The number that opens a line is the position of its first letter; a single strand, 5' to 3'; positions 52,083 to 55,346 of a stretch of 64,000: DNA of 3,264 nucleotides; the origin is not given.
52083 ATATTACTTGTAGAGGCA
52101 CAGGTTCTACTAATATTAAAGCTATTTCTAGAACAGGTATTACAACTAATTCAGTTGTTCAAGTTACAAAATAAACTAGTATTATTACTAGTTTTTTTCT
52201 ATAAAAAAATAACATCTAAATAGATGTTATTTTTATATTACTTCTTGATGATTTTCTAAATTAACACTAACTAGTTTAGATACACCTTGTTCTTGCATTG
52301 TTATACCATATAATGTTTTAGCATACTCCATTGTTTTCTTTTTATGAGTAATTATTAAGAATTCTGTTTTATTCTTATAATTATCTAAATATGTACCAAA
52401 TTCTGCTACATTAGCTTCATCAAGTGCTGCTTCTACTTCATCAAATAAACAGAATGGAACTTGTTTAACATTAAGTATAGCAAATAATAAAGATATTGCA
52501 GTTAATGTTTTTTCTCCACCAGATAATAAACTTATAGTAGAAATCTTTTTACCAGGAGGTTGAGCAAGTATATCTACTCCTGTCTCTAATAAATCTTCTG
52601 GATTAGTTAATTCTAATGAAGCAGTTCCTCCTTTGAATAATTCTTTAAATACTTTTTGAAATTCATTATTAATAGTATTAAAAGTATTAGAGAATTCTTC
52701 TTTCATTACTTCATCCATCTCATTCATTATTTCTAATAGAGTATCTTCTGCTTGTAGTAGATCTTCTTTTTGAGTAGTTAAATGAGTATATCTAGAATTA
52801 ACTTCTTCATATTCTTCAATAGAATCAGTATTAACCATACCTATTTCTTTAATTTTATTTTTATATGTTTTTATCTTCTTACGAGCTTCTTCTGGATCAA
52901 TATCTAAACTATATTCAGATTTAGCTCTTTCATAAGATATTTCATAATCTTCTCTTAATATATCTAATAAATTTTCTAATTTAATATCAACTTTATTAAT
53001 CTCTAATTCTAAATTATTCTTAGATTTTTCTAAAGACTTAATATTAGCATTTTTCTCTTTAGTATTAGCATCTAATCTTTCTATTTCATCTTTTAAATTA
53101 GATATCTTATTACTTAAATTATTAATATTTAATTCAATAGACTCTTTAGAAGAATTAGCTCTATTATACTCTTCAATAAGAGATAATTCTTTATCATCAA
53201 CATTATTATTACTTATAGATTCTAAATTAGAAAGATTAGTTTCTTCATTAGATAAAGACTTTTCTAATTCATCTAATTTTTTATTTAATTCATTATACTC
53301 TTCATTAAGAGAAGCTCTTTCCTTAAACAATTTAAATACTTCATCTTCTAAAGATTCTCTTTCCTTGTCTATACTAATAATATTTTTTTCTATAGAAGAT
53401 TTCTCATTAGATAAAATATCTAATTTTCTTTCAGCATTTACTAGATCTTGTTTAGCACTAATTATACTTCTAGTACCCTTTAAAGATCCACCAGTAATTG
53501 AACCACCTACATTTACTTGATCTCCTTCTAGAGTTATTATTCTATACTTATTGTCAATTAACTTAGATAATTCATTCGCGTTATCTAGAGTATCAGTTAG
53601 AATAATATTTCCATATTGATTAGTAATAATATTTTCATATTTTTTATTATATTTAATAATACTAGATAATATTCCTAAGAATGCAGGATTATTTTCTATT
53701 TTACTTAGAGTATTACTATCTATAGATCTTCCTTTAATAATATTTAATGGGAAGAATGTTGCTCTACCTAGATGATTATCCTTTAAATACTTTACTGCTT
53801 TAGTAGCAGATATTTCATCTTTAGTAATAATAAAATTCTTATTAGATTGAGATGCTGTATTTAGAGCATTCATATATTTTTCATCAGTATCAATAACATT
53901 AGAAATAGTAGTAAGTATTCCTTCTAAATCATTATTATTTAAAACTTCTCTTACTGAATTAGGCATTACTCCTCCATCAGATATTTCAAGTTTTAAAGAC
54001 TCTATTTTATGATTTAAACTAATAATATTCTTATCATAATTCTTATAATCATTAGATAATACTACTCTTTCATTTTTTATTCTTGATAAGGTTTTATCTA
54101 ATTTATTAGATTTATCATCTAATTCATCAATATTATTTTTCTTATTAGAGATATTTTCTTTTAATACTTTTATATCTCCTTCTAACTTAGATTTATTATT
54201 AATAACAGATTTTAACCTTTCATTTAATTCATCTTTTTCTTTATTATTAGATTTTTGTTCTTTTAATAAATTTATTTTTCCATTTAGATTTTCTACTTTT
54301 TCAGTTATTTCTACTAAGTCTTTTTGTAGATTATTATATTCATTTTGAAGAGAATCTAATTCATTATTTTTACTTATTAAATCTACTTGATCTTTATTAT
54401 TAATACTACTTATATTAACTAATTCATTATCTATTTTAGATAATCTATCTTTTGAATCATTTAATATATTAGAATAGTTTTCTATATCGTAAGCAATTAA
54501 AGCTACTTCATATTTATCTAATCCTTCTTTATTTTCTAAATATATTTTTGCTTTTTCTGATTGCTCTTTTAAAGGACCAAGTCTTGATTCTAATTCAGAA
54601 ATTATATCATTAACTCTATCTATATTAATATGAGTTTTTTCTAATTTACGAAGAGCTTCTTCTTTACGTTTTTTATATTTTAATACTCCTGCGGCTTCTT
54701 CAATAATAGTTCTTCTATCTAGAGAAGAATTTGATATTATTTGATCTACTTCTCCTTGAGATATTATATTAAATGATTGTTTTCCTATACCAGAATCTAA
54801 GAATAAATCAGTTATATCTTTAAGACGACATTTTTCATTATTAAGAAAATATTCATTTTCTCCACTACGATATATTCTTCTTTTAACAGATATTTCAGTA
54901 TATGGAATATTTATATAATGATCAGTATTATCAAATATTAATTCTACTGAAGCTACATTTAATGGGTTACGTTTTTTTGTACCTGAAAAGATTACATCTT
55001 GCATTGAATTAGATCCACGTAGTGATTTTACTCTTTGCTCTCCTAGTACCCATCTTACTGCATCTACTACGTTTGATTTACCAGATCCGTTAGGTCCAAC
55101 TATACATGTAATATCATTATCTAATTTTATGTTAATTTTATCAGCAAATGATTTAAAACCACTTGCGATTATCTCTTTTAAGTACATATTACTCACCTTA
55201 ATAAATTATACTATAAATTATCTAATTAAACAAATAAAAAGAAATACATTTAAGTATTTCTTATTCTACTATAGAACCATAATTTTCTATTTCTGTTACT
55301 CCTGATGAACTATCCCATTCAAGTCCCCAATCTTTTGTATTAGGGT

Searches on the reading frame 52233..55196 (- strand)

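Call 68: search_protein_families(library=pfam, max_evalue=0.001, proteins=[window:52233-55196:-])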
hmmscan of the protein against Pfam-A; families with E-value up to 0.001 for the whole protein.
window:52233-55196:- (987 aa): 7 families
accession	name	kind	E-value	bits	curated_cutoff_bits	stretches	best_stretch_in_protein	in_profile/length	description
PF02463.25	SMC_N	-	6.9e-56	189.6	40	1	5-974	1-220/220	RecF/RecN/SMC N terminal domain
PF06470.18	SMC_hinge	-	7.9e-22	78.3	22.5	1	425-543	2-115/116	SMC proteins Flexible Hinge Domain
PF13476.12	AAA_23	-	2.4e-15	58.2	27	1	12-205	5-199/201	AAA domain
PF13304.12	AAA_21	-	3.9e-06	27.6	27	1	29-119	1-81/304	AAA domain, putative AbiEii toxin, Type IV TA system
PF13555.12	AAA_29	-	4.7e-06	26.7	27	1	21-51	15-46/61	P-loop containing region of AAA domain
PF13175.12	AAA_15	-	0.00016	21.8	32.1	1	4-365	1-262/374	AAA ATPase domain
PF13514.12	AAA_27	-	0.00039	20.5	22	0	606-653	155-201/206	AAA domain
